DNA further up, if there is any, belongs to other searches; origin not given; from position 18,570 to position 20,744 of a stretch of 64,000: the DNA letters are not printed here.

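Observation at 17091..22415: Three tandem 530-620-aa type IV-pilin-domain proteins with conserved N-halves and divergent C-terminal domains; the third copy is compositionally foreign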

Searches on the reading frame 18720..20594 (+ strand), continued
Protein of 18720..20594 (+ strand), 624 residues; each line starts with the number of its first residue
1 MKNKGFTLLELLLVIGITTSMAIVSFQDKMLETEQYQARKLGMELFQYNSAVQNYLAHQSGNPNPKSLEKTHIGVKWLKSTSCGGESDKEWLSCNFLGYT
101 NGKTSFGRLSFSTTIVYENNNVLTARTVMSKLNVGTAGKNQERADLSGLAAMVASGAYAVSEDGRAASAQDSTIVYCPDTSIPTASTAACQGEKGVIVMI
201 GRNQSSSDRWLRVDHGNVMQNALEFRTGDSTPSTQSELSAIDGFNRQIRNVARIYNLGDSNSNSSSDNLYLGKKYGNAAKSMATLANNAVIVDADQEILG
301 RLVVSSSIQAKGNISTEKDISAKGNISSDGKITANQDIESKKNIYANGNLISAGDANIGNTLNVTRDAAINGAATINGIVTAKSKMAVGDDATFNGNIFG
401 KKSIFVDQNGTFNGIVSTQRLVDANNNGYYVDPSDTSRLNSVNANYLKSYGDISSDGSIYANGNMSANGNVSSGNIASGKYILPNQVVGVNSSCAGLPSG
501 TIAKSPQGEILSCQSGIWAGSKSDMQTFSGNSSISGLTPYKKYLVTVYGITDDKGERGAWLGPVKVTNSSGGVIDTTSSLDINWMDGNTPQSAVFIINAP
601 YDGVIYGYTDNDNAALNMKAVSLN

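Call 23: get_annotated_region(hit=H32, flank=15000)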
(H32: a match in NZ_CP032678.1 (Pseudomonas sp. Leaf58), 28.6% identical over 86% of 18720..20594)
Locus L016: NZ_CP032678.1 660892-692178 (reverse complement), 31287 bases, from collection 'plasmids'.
description: Pseudomonas sp. Leaf58 plasmid pBASL58, complete sequence
organism: Pseudomonas sp. Leaf58 (NCBI taxid 1736226)
taxonomy: Bacteria; Pseudomonadota; Gammaproteobacteria; Pseudomonadales; Pseudomonadaceae; Pseudomonas; Pseudomonas sp. Leaf58
host: -; source: Arabidopsis,whole organism,phyllosphere; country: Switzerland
typing (MOB-suite, as given by PLSDB): non-mobilizable; mating-pair formation MPF_I
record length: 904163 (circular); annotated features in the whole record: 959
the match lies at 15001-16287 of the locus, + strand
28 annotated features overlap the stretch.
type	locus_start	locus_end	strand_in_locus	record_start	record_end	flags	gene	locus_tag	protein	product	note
CDS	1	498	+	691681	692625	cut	ruvB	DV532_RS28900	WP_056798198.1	Holliday junction branch migration DNA helicase RuvB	GO:0006310 - DNA recombination [Evidence IEA]; GO:0006281 - DNA repair [Evidence IEA]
CDS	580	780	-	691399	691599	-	-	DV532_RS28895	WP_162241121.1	type II secretion system protein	-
CDS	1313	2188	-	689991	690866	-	-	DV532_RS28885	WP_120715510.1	hypothetical protein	-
CDS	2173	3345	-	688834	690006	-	-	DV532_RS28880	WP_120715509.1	AAA family ATPase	-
CDS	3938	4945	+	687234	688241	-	-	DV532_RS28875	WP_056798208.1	fibrinogen-like YCDxxxxGGGW domain-containing protein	-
CDS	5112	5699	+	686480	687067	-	-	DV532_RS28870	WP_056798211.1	hypothetical protein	-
CDS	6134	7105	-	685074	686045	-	-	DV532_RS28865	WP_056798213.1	metallophosphoesterase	-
CDS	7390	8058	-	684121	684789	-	-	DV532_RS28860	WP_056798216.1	hypothetical protein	-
CDS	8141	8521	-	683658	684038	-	-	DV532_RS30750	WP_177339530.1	hypothetical protein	-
CDS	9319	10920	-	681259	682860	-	-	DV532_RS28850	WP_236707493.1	TROVE domain-containing protein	-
CDS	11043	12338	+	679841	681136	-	-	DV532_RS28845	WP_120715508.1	RNA repair transcriptional activator RtcR family protein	-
CDS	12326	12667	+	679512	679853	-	-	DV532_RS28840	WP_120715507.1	hypothetical protein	-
CDS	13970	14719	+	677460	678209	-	-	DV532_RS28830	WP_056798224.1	hypothetical protein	-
CDS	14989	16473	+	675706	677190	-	-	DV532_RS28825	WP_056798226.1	prepilin-type N-terminal cleavage/methylation domain-containing protein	-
CDS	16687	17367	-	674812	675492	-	-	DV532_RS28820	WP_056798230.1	hypothetical protein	-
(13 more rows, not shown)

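Call 24: search_solved_structures(query=A2, max_evalue=1, show_alignments=2)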
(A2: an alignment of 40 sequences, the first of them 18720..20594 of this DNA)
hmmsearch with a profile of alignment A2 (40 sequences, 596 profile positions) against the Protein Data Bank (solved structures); distinct sequences matched with E-value up to 1: 13.
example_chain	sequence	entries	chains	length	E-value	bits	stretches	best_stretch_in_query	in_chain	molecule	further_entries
9lab_B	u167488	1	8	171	0.00021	23.4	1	1-27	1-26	MSHA major pilin subunit MshA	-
9egp_A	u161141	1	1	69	0.00028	23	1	3-28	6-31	Geopilin domain 1 protein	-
9laa_A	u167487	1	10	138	0.00038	22.6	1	1-28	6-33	Type IV pilin protein PilA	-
7tgg_A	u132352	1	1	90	0.00056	22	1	3-28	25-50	Geopilin domain 1 protein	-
8pfb_G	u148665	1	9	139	0.079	14.9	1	8-70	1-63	Type IV pilin PilE1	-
4e75_A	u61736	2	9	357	0.13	14.2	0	326-414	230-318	UDP-3-O-acylglucosamine N-acyltransferase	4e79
8tj2_C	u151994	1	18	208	0.14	14.1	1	8-41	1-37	Type IV major pilin protein PilA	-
2m7g_A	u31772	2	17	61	0.15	14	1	8-28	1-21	Geopilin domain 1 protein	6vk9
1ay2_A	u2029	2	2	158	0.21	13.5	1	8-28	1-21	TYPE 4 PILIN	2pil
6gv9_A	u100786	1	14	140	0.26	13.2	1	8-26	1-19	Prepilin peptidase-dependent protein D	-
3ega_A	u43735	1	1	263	0.52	12.2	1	390-519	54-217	Protein pellino homolog 2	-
1oqw_A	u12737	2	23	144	0.79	11.6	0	8-29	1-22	Fimbrial protein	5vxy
3egb_A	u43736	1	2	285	0.84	11.5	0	390-525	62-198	Protein pellino homolog 2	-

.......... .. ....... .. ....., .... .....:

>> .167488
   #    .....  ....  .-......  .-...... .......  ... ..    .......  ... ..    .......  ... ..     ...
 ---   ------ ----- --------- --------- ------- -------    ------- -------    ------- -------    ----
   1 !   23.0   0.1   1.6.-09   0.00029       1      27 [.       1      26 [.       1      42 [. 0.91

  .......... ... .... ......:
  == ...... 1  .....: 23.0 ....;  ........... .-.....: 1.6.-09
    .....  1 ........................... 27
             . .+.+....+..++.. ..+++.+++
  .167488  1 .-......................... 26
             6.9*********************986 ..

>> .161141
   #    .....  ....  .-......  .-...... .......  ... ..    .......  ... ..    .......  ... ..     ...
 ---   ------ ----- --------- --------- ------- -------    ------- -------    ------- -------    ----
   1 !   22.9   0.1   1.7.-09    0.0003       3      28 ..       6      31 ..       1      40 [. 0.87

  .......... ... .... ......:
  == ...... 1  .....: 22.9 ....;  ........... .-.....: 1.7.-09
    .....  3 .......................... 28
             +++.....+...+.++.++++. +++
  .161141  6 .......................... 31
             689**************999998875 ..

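Call 30: get_annotated_region(hit=H39, flank=9000)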
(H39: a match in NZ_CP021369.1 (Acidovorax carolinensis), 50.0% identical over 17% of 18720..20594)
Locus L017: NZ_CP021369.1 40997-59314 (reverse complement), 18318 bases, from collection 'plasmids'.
description: Acidovorax carolinensis strain P4 plasmid pACP4.3, complete sequence
organism: Acidovorax carolinensis (NCBI taxid 553814)
taxonomy: Bacteria; Pseudomonadota; Betaproteobacteria; Burkholderiales; Comamonadaceae; Acidovorax; Acidovorax carolinensis
host: -; source: -; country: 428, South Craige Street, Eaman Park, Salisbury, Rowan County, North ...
typing (MOB-suite, as given by PLSDB): mobilizable; relaxase MOBP
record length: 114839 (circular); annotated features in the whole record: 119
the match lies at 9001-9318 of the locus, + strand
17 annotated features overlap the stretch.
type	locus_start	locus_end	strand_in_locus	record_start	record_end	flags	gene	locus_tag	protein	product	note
CDS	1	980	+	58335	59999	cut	-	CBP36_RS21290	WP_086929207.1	secretin N-terminal domain-containing protein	GO:0009297 - pilus assembly [Evidence IEA]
CDS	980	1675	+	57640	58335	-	pilP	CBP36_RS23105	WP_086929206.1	type IV pilus biogenesis protein PilP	GO:0009297 - pilus assembly [Evidence IEA]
CDS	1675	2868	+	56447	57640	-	pilO2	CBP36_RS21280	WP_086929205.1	type 4b pilus protein PilO2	-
CDS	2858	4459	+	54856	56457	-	-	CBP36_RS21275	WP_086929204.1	ATPase, T2SS/T4P/T4SS family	-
CDS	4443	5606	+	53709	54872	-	-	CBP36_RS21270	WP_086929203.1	type II secretion system F family protein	-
CDS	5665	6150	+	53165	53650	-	-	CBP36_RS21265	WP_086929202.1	type 4 pilus major pilin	-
CDS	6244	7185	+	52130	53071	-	-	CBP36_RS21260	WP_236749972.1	ATPase, T2SS/T4P/T4SS family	-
CDS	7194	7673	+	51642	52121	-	-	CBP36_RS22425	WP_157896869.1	hypothetical protein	-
CDS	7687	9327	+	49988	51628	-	pilV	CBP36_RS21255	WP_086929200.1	shufflon system plasmid conjugative transfer pilus tip adhesin PilV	-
CDS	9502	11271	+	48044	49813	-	-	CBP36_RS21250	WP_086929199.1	type IA DNA topoisomerase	-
CDS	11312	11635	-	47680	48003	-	-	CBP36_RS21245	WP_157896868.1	hypothetical protein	-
CDS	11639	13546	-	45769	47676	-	-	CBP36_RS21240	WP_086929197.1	hypothetical protein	-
CDS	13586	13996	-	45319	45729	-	-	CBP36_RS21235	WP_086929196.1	hypothetical protein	-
CDS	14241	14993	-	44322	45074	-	-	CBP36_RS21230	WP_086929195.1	hypothetical protein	-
CDS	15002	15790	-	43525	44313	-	-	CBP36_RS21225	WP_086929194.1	P-loop NTPase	-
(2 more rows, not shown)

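Call 39: get_annotated_region(hit=H40, flank=4000)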
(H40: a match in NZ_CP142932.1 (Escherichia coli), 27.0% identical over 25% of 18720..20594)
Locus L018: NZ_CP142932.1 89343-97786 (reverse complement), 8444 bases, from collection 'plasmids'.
description: Escherichia coli strain B20123 plasmid pB20123_2, complete sequence
organism: Escherichia coli (NCBI taxid 562)
taxonomy: Bacteria; Pseudomonadota; Gammaproteobacteria; Enterobacterales; Enterobacteriaceae; Escherichia; Escherichia coli
host: -; source: cell culture,seawater; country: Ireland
typing (MOB-suite, as given by PLSDB): conjugative; replicon IncK2/Z; relaxase MOBP,MOBP; mating-pair formation MPF_I
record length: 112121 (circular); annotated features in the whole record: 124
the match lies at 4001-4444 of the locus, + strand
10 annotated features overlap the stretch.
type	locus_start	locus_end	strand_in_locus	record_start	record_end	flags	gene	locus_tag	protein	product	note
CDS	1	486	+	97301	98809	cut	-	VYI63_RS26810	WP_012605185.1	ATPase, T2SS/T4P/T4SS family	-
CDS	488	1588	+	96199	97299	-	-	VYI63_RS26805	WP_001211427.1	type II secretion system F family protein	-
CDS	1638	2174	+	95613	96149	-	-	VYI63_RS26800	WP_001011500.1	type 4 pilus major pilin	-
CDS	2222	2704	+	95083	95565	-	-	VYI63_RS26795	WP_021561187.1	lytic transglycosylase domain-containing protein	-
CDS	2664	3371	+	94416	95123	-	-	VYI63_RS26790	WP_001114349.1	A24 family peptidase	-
CDS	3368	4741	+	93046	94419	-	pilV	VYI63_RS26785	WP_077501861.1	shufflon system plasmid conjugative transfer pilus tip adhesin PilV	-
CDS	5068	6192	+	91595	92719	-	-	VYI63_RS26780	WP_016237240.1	site-specific integrase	GO:0015074 - DNA integration [Evidence IEA]; GO:0006310 - DNA recombination [Evidence IEA]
CDS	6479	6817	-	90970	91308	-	-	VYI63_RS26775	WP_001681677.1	hypothetical protein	-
CDS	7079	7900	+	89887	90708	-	-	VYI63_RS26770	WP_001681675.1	hypothetical protein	-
CDS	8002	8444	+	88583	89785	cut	-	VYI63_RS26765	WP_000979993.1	conjugal transfer protein TraF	-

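Call 52: find_encoding_contigs(protein=P0011, flank=10000, max_places=2)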
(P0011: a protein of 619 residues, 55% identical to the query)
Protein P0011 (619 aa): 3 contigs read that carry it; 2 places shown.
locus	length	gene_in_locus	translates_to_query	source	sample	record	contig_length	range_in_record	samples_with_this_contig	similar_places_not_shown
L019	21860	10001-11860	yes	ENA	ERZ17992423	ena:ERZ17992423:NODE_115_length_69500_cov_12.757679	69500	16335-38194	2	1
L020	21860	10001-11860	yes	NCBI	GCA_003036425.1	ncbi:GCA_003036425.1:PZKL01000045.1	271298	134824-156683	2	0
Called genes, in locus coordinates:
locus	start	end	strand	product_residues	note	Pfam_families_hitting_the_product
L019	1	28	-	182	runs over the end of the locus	-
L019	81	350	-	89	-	-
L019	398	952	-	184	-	PF02600:DsbB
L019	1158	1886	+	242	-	-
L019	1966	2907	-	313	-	-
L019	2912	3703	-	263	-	-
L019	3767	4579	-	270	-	-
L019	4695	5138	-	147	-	-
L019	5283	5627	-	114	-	-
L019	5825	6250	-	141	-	-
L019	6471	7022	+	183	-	-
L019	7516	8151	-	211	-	PF03235:GmrSD_N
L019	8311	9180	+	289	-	PF01323:DSBA (faint), PF13098:Thioredoxin_2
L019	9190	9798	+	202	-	-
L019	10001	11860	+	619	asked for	PF04519:Bactofilin (weak)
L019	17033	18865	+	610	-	PF04519:Bactofilin (faint), PF04917:Shufflon_N (weak), PF21882:Gp53-like_C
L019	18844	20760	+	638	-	PF04519:Bactofilin (faint), PF04917:Shufflon_N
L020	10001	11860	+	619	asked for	PF04519:Bactofilin (weak)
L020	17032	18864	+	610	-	PF04519:Bactofilin (faint), PF04917:Shufflon_N (weak), PF21882:Gp53-like_C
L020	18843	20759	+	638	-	PF04519:Bactofilin (faint), PF04917:Shufflon_N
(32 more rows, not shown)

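Call 55: predict_structure(alignment_id=A3)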
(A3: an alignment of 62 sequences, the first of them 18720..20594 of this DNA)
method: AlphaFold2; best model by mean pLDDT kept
length: 624 residues; sequences in the alignment: 62
mean_pLDDT: 67.3   pTM: 0.43
mean pLDDT of the five models: 67.3, 64.8, 64.6, 64.1, 62.1
residues with pLDDT >= 90: 55; 70-90: 259; 50-70: 184; < 50: 126
segments of 3 or more residues with pLDDT < 50: 1-3, 207-229, 282-285, 462-479, 522-539, 549-552, 554-563, 570-572, 578-581, 583-591, 609-616, 619-624
pLDDT, mean of each block of 10 residues (from residue 1): 60 83 85 89 91 81 75 93 88 90 90 87 87 78 87 84 56 84 73 88 61 41 41 60 52 57 58 57 51 58 70 74 72 70 74 76 81 80 77 71 67 69 74 70 59 50 47 44 72 76 80 79 36 32 52 47 50 48 45 56 52 48 42
secondary structure, 60 per line:
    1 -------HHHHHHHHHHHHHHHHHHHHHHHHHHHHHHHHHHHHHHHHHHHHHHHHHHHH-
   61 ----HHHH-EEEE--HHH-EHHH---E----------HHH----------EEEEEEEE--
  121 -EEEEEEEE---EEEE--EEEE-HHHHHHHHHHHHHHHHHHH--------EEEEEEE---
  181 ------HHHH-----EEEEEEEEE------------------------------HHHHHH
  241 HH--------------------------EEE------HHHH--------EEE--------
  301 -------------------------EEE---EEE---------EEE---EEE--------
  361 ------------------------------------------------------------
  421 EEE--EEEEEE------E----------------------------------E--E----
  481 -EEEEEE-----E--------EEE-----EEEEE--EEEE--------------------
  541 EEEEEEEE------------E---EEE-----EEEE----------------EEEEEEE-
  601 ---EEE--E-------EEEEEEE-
elements in order (helices of 4 or more, strands of 3 or more residues): H8-59 H65-68 E70-73 E111-118 E122-129 E133-136 E139-142 H144-162 E171-177 H187-190 E196-204 H235-242 E269-271 H278-281 E290-292 E326-328 E332-334 E344-346 E350-352 E421-423 E426-431 E482-487 E502-504 E510-514 E517-520 E541-548 E565-567 E573-576 E593-599 E604-606 E617-623

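Call 58: fold_search(model_id=the predicted structure, library=pdb)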
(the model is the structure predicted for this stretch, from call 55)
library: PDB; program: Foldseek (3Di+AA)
matches with E <= 10: 228; with E <= 0.001: 0
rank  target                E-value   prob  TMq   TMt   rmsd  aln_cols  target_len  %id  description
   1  5azy_A                2.2e-01  0.23  0.08  0.26   7.0        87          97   18  Crystal structure of p24delta1 GOLD domain (Native 2) (released 2016-09-14)
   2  4e4s_A                2.4e-01  0.23  0.08  0.29  10.2       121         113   14  Crystal structure of Pika GITRL (released 2012-03-21)
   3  4uxg_I                2.8e-01  0.07  0.08  0.12  22.0       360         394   11  Crystal structure of the carboxy-terminal region of the bacteriophage T4 proximal long tail fibre protein gp34, R32 na (released 2015-09-30)
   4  5azx_A                3.0e-01  0.16  0.07  0.24   7.9        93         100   20  Crystal structure of p24delta1 GOLD domain (native 1) (released 2016-09-14)
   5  7sgm_B                3.2e-01  0.11  0.07  0.22  14.9       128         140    8  Crystal structure of a Fab variant containing a fluorescent noncanonical amino acid with blocked excited state proton  (released 2022-02-02)
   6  4uxg_A                3.2e-01  0.06  0.07  0.11  21.3       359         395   11  Crystal structure of the carboxy-terminal region of the bacteriophage T4 proximal long tail fibre protein gp34, R32 na (released 2015-09-30)
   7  4e4s_B                3.5e-01  0.21  0.08  0.31  10.1       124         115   17  Crystal structure of Pika GITRL (released 2012-03-21)
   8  5azy_B                4.7e-01  0.16  0.08  0.25   7.1        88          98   18  Crystal structure of p24delta1 GOLD domain (Native 2) (released 2016-09-14)
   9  7sgm_A                4.7e-01  0.09  0.07  0.22  15.1       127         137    8  Crystal structure of a Fab variant containing a fluorescent noncanonical amino acid with blocked excited state proton  (released 2022-02-02)
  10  4mxv_A                4.7e-01  0.04  0.05  0.15  18.2       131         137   14  Structure of Lymphotoxin alpha bound to anti-LTa Fab (released 2013-11-13)
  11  4e4s_F                5.3e-01  0.33  0.09  0.36   9.8       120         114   12  Crystal structure of Pika GITRL (released 2012-03-21)
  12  2q1m                  5.3e-01  0.18  0.09  0.31  10.5       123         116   10  Crystal Structure of human GITRL (released 2007-11-13)
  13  8tah_D                5.6e-01  0.23  0.11  0.22  10.7       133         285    6  Cryo-EM structure of Cortactin-bound to Arp2/3 complex (released 2023-09-27)
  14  7e57_A                5.6e-01  0.21  0.09  0.32  11.1       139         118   12  Crystal structure of murine GITR-GITRL complex (released 2021-09-29)
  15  6x83_C                6.3e-01  0.05  0.06  0.18  14.2       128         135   10  Crystal Structure of TNFalpha with fragment compound 6 (released 2021-01-13)
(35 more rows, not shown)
